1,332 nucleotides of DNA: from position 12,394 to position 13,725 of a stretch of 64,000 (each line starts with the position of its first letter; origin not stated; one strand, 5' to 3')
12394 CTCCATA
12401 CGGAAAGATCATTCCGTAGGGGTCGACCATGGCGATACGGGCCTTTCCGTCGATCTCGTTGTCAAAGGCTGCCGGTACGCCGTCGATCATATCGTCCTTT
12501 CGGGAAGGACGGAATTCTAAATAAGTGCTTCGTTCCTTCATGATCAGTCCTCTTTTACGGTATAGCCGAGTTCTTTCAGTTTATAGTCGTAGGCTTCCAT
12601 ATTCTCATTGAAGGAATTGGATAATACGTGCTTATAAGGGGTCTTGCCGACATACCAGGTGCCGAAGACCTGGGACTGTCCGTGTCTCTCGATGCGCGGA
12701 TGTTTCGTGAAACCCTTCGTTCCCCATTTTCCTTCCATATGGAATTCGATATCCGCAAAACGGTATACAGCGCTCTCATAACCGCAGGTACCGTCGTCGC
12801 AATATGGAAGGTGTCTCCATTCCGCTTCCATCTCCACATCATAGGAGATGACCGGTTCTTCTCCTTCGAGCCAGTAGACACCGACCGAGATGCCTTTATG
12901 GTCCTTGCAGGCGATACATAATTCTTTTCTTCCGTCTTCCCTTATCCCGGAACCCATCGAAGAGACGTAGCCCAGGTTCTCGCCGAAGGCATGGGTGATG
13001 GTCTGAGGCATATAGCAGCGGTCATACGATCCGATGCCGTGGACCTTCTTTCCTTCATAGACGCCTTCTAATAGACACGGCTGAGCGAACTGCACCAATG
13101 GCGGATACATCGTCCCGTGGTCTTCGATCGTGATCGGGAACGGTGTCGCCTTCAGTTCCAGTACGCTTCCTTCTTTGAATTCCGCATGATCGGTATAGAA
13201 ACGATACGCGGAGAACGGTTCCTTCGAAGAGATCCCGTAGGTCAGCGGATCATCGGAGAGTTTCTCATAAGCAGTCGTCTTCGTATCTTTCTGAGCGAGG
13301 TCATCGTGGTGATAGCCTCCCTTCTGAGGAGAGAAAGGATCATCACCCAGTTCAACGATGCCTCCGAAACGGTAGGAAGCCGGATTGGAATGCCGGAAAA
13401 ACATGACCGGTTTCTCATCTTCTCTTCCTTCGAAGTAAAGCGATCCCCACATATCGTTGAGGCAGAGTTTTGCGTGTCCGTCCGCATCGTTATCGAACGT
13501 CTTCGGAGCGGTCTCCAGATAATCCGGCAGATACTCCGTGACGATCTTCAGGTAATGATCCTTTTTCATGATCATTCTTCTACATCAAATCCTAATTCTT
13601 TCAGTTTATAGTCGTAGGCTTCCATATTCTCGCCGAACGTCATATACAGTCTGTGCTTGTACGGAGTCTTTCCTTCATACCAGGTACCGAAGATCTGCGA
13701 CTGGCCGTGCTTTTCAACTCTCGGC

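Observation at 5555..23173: Eight-copy uncharacterised ~340-aa protein family inside a LicT-controlled beta-glucoside PTS / phospho-beta-glucosidase locus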

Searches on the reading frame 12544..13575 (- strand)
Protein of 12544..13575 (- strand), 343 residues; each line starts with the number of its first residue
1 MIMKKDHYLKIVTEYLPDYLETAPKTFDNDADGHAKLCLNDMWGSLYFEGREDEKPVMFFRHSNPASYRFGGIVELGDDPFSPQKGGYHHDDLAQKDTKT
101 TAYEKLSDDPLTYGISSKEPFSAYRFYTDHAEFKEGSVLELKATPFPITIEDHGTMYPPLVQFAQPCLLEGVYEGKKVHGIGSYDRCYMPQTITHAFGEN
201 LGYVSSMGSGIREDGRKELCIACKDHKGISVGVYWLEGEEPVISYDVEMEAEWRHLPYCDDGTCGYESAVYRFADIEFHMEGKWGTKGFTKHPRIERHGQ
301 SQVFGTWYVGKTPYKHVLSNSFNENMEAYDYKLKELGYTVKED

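Call 3: search_protein_families(library=pfam, proteins=[window:12544-13575:-], max_evalue=0.01)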
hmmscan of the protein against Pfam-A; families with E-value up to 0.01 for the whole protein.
window:12544-13575:- (343 aa): 0 families

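Call 6: search_protein_families(library=ncbifam, proteins=[window:12544-13575:-], max_evalue=0.1)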
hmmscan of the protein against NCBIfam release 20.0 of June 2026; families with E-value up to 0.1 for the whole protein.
window:12544-13575:- (343 aa): 0 families

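Call 17: find_related_loci(query=A2, collection=genome_contigs, flank=6000)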
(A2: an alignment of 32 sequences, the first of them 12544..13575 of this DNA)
Query A2 (343 aa) in genome_contigs; peptide patterns used: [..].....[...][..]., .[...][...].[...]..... (x = any residue, [..] = any of these).
51 stretches matched a pattern; 31 encode a relative of the query (tblastn E <= 1e-3); 29 distinct loci.
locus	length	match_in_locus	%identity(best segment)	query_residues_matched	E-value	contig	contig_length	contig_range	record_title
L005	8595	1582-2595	61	2-340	2e-145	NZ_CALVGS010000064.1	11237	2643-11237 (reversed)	MAG: uncultured Traorella sp. isolate E0_FAY__bin194 E0_FAY__k127_675863, whole genome shotgun sequence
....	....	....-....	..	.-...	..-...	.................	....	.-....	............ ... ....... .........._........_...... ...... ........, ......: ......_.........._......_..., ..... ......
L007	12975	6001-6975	55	16-340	9e-116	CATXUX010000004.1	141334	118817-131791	MAG TPA_asm: uncultured Lachnospiraceae bacterium isolate ERR9492500_bin.4_MetaWRAP_v1.3_MAG genome assembly, contig: ER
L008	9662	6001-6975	49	12-340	9e-100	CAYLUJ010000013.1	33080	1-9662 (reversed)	MAG TPA_asm: uncultured Pelolinea sp. isolate SRP192927_co3_102 genome assembly, contig: NODE_2517_length_33080_cov_4.25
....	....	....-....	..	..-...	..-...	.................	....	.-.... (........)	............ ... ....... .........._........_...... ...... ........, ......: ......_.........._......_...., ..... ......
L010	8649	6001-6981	45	18-340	5e-96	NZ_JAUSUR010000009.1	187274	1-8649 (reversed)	Breznakia pachnodae strain DSM 16784 Ga0480556_09, whole genome shotgun sequence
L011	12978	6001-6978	47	18-341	5e-96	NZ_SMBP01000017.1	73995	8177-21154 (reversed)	Longicatena caecimuris strain DSM 29481 Ga0244710_117, whole genome shotgun sequence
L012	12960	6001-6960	46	18-341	2e-90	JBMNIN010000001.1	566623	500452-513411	MAG: Erysipelotrichaceae bacterium isolate SBF912LR0HQ0027 contig_31737, whole genome shotgun sequence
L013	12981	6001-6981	45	18-340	1e-89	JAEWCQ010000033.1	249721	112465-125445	MAG: Bacillota bacterium isolate OH_PBB_40 k127_283572, whole genome shotgun sequence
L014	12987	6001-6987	43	16-340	8e-88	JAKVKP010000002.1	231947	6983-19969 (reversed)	MAG: Streptococcaceae bacterium isolate UW_MP_STREP2_1 Ga0455792_000007, whole genome shotgun sequence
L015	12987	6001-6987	41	16-340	5e-86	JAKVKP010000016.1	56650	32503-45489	MAG: Streptococcaceae bacterium isolate UW_MP_STREP2_1 Ga0455792_000107, whole genome shotgun sequence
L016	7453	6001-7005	43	11-340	4e-86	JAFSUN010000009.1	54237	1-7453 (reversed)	MAG: Erysipelotrichaceae bacterium isolate RGIG3486 Goat_Rumen.Co__c1468133, whole genome shotgun sequence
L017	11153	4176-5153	46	18-342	2e-82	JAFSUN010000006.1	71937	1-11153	MAG: Erysipelotrichaceae bacterium isolate RGIG3486 Goat_Rumen.Co__c1247468, whole genome shotgun sequence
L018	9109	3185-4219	41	1-343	2e-78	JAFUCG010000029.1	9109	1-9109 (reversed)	MAG: Erysipelotrichaceae bacterium isolate RGIG4363 Roe_deer_Jejunum-3__c15698, whole genome shotgun sequence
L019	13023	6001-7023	43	20-342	9e-78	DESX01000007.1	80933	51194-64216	MAG TPA_asm: Solobacterium sp. UBA3303 UBA3303_contig_9660, whole genome shotgun sequence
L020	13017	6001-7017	40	18-342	4e-77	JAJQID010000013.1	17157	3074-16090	MAG: Lachnospiraceae bacterium isolate U.8_6 NODE_224_length_17157_cov_7.470413, whole genome shotgun sequence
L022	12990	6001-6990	40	18-340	7e-74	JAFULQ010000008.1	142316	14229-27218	MAG: Erysipelotrichaceae bacterium isolate RGIG4607 Roe_deer_Rectum-3__c145692, whole genome shotgun sequence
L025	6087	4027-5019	41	18-342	2e-72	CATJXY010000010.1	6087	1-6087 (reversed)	MAG: uncultured Erysipelotrichaceae bacterium isolate iMGMC-791_1678881711 genome assembly, contig: MegahitA5_147598, wh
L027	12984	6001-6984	40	13-340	1e-71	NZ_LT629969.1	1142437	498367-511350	Traorella massiliensis strain Marseille-P3110T, whole genome shotgun sequence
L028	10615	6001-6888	39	63-342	3e-64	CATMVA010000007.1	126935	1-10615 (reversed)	MAG TPA_asm: uncultured Oscillospiraceae bacterium isolate MGG29820_1678865759 genome assembly, contig: shHF8_147, whole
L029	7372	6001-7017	39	18-340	2e-63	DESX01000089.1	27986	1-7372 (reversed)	MAG TPA_asm: Solobacterium sp. UBA3303 UBA3303_contig_23507, whole genome shotgun sequence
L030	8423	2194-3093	39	20-316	3e-63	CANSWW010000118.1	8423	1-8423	MAG TPA_asm: uncultured Lachnospiraceae bacterium isolate SRR13921779_bin.126_metawrap_v1.3_MAG genome assembly, contig:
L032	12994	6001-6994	38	12-342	5e-70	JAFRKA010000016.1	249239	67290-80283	MAG: Erysipelotrichaceae bacterium isolate RGIG2540 Goat_Jejunum-5__c161, whole genome shotgun sequence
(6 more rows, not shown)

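Call 18: predict_structure(alignment_id=A2)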
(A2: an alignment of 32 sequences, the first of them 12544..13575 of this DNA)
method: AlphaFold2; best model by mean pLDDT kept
length: 343 residues; sequences in the alignment: 32
mean_pLDDT: 92.6   pTM: 0.90
mean pLDDT of the five models: 92.6, 92.5, 91.9, 91.8, 90.7
residues with pLDDT >= 90: 277; 70-90: 57; 50-70: 5; < 50: 4
segments of 3 or more residues with pLDDT < 50: 1-4
pLDDT, mean of each block of 10 residues (from residue 1): 62 86 95 95 96 94 94 94 87 89 96 96 96 96 97 91 97 97 96 77 93 98 91 98 97 94 95 98 93 87 96 96 94 91 79
secondary structure, 60 per line:
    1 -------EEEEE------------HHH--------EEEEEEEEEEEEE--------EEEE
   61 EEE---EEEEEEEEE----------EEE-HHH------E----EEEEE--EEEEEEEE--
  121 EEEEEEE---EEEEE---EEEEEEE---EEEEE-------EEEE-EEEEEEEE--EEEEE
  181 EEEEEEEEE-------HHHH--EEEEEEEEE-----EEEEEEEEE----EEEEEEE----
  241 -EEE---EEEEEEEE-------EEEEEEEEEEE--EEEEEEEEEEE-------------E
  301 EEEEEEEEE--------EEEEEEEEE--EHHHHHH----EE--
elements in order: E8-12 E36-48 E57-63 E67-75 E86-88 E104-108 E111-118 E121-127 E131-135 E139-145 E149-153 E161-164 E166-173 E176-189 H197-200 E203-211 E217-225 E230-236 E242-244 E248-255 E263-273 E276-286 E300-309 E318-326 H330-335

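Call 20: fold_search(model_id=the predicted structure, library=pdb)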
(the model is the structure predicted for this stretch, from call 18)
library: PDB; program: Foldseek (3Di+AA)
matches with E <= 10: 733; with E <= 0.001: 10
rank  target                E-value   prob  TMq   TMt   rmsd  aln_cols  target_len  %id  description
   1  2ich_A                3.3e-06  1.00  0.41  0.43  12.4       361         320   11  CRYSTAL STRUCTURE OF A PUTATIVE ATTH (NE1406) FROM NITROSOMONAS EUROPAEA AT 2.00 A RESOLUTION (released 2006-10-03)
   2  2ich_B                4.6e-06  1.00  0.42  0.45  10.5       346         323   10  CRYSTAL STRUCTURE OF A PUTATIVE ATTH (NE1406) FROM NITROSOMONAS EUROPAEA AT 2.00 A RESOLUTION (released 2006-10-03)
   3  7a0t_A                1.1e-04  1.00  0.39  0.40  11.4       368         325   10  Crystal structure of kievitone hydratase from Nectria haematococca (P21 SG) (released 2021-08-18)
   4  7e5u_A                2.4e-04  1.00  0.43  0.40  11.9       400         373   10  Crystal structure of Phm7 (released 2021-06-30)
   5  7a0q_A                2.5e-04  1.00  0.37  0.39  11.2       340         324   10  Crystal structure of kievitone hydratase from Nectria haematococca (C2 SG) (released 2021-08-18)
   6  7dmn                  3.6e-04  1.00  0.45  0.42   9.3       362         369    8  Crystal structure of two pericyclases catalyzing [4+2] cycloaddition (released 2021-10-06)
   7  7a0t_B                3.6e-04  1.00  0.38  0.40  10.3       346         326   10  Crystal structure of kievitone hydratase from Nectria haematococca (P21 SG) (released 2021-08-18)
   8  7e5t_C                4.8e-04  1.00  0.42  0.40  11.8       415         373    7  Crystal structure of Fsa2 (released 2021-06-30)
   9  7dmo_A                5.0e-04  1.00  0.42  0.40  11.0       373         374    8  Crystal structures of two pericyclases catalyzing [4+2] cycloadditions (released 2021-10-06)
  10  7dmo_C                9.4e-04  1.00  0.39  0.37  12.4       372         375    9  Crystal structures of two pericyclases catalyzing [4+2] cycloadditions (released 2021-10-06)
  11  7e5t_D                2.4e-03  0.99  0.41  0.38  13.6       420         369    8  Crystal structure of Fsa2 (released 2021-06-30)
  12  7e22                  2.5e-03  1.00  0.42  0.40  10.8       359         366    8  Crystal structure of two pericyclases catalyzing [4+2] cycloaddition (released 2022-02-09)
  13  7e5t_B                7.3e-03  0.99  0.44  0.42  12.0       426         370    8  Crystal structure of Fsa2 (released 2021-06-30)
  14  2o62_B                9.8e-03  0.30  0.18  0.20  13.0       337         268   10  CRYSTAL STRUCTURE OF A PROTEIN WITH UNKNOWN FUNCTION FROM DUF3598 FAMILY (NPUN_R4044) FROM NOSTOC PUNCTIFORME PCC 7310 (released 2007-02-13)
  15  7e5t_E                1.0e-02  0.99  0.47  0.44   9.5       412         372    7  Crystal structure of Fsa2 (released 2021-06-30)
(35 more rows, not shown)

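Call 28: search_protein_representatives(alignment_id=A2)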
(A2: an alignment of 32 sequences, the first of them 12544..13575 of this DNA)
Query: 32 sequences, 351 profile positions. Proteins with E-value up to 0.001 (for the whole library): 94; up to 1e-10: 77; up to 1e-30: 46. The best 94 are listed.
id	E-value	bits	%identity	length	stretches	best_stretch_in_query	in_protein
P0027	1.1e-134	465.7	-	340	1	11-351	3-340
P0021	2.3e-129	448.2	-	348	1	13-351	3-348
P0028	3.4e-129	447.6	-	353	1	1-351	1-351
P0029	8.2e-126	436.5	-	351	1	1-351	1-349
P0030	1.8e-115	402.5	-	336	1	14-350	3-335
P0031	1.7e-112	392.7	-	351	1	1-351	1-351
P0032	4.2e-110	384.9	-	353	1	1-351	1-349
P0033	1.7e-107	376.3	-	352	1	14-351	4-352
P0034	1.1e-106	373.6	-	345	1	18-351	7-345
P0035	2.9e-105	369.0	-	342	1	16-351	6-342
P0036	2.9e-103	362.3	-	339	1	16-351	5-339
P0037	2.9e-102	359.1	-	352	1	16-351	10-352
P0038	8.1e-99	347.7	-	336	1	15-350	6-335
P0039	1.1e-98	347.3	-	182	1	173-351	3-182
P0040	1.8e-98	346.6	-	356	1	20-351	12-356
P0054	2.2e-56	208.2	-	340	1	14-342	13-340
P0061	3.5e-44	168.0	-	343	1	20-340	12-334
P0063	1.7e-37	146.1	-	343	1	17-324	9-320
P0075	4.3e-30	121.7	-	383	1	14-328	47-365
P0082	3.2e-24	102.4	-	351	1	41-336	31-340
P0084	2.8e-19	86.2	-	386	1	60-295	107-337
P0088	1.5e-16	77.2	-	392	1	116-292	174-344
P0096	2.0e-13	66.9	-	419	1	128-319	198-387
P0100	4.3e-12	62.5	-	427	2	17-232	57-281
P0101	6.1e-12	62.0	-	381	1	112-295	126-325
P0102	1.3e-11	60.9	-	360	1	121-289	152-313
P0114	8.3e-06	41.8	-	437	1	24-238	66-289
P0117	3.6e-05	39.7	-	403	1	124-293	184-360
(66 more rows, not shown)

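Call 29: search_protein_families(library=pfam, proteins=[P0075, P0082, P0084, P0088, P0096, P0100, P0101, P0102, P0114, P0117], max_evalue=0.1)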
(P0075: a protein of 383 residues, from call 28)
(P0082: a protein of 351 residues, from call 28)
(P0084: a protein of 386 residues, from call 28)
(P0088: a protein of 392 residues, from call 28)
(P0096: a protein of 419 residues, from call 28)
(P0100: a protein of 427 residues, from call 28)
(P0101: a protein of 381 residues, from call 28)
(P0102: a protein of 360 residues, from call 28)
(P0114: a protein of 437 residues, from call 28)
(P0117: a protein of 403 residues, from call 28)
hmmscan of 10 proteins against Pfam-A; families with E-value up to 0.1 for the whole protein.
P0075 (383 aa): 0 families

P0082 (351 aa): 0 families

P0084 (386 aa): 0 families

P0088 (392 aa): 0 families

P0096 (419 aa): 0 families

P0100 (427 aa): 0 families

P0101 (381 aa): 0 families

P0102 (360 aa): 0 families

P0114 (437 aa): 0 families

P0117 (403 aa): 0 families

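Call 30: list_cluster_members(proteins=[P0008, window:12544-13575:-, window:20509-21519:-, P0020, P0007])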
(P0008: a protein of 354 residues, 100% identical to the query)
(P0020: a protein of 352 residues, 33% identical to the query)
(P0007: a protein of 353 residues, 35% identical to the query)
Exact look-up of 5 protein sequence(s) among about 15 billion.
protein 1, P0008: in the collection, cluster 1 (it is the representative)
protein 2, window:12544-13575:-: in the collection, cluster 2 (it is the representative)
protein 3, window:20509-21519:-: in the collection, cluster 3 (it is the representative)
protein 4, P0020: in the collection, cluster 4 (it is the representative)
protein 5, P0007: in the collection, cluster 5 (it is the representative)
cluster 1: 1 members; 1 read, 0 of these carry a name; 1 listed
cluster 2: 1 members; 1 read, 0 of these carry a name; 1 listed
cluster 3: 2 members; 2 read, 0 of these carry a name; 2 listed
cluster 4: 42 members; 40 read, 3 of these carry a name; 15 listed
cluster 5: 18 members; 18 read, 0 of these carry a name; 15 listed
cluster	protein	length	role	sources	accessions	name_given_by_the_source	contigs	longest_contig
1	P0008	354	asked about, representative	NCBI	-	-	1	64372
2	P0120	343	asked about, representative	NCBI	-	-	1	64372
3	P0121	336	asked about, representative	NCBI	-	-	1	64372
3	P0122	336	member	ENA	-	-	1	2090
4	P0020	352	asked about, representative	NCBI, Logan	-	-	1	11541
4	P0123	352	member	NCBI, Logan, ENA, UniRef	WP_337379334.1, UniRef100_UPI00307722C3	hypothetical protein [Parolsenella catena] | hypothetical protein n=1 Tax=Parolsenella catena TaxID=2003188 RepID=UPI00307722C3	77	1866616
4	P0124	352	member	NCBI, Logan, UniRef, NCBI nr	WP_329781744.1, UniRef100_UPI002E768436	hypothetical protein [Parolsenella catena] | hypothetical protein n=1 Tax=Parolsenella catena TaxID=2003188 RepID=UPI002E768436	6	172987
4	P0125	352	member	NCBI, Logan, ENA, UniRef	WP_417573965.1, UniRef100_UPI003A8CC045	hypothetical protein [Parolsenella catena] | hypothetical protein n=1 Tax=Parolsenella catena TaxID=2003188 RepID=UPI003A8CC045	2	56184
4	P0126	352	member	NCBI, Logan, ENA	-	-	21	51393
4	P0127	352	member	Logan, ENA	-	-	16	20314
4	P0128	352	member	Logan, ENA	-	-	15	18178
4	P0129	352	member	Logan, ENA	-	-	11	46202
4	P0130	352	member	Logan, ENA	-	-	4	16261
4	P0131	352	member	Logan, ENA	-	-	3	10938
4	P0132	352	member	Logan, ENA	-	-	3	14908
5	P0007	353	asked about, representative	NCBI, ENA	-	-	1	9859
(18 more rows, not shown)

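Call 32: find_encoding_contigs(protein=P0084, flank=8000, max_places=3)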
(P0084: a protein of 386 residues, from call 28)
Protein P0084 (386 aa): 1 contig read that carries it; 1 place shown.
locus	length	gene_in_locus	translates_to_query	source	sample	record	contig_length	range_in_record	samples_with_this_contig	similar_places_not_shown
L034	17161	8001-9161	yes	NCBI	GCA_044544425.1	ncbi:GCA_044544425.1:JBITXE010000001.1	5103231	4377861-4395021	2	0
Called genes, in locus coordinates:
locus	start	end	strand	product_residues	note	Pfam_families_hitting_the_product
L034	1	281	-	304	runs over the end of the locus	PF13593:SBF_like, PF01758:SBF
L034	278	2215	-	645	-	PF12698:ABC2_membrane_3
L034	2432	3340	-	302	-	PF00106:adh_short, PF08659:KR, PF13561:adh_short_C2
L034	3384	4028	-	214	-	-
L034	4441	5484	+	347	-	PF04909:Amidohydro_2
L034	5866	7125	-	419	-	PF03403:PAF-AH_p_II, PF12740:PETase (faint)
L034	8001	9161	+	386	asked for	-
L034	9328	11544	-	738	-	PF03176:MMPL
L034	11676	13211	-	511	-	PF01494:FAD_binding_3, PF13450:NAD_binding_8 (weak)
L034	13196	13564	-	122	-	PF13564:DoxX_2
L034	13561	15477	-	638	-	PF00501:AMP-binding, PF13193:AMP-binding_C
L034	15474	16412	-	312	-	PF01557:FAA_hydrolase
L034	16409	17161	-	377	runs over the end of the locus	PF00903:Glyoxalase (weak)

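Call 33: find_encoding_contigs(protein=P0075, flank=8000, max_places=3)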
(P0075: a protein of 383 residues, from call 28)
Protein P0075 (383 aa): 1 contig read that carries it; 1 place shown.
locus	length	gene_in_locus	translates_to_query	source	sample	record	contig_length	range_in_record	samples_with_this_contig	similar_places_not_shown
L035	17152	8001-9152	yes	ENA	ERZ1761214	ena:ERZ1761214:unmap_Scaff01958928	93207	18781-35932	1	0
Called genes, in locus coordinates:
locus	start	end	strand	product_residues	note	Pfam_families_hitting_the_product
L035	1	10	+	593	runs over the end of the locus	PF02129:Peptidase_S15, PF08530:PepX_C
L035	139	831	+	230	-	-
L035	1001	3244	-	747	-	PF04879:Molybdop_Fe4S4, PF00384:Molybdopterin, PF01568:Molydop_binding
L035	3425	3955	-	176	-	-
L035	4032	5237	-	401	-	PF04909:Amidohydro_2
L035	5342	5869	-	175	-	PF04264:YceI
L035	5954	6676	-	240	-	-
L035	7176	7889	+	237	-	-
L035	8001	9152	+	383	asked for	-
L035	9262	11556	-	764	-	PF07715:Plug, PF00593:TonB_dep_Rec_b-barrel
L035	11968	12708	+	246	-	-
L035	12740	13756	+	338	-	PF23212:DUF7064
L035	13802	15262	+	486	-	PF01636:APH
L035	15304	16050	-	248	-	-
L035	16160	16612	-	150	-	PF14534:DUF4440, PF13474:SnoaL_3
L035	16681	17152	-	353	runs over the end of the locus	PF01636:APH, PF02958:EcKL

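Call 34: find_encoding_contigs(protein=P0063, flank=8000, max_places=3)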
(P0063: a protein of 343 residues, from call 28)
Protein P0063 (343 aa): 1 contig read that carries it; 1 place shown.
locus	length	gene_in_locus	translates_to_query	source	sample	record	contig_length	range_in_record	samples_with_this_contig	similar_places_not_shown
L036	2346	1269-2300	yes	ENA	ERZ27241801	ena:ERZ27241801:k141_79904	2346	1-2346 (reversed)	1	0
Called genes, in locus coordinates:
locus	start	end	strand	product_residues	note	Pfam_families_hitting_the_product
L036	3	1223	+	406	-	?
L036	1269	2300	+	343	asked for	-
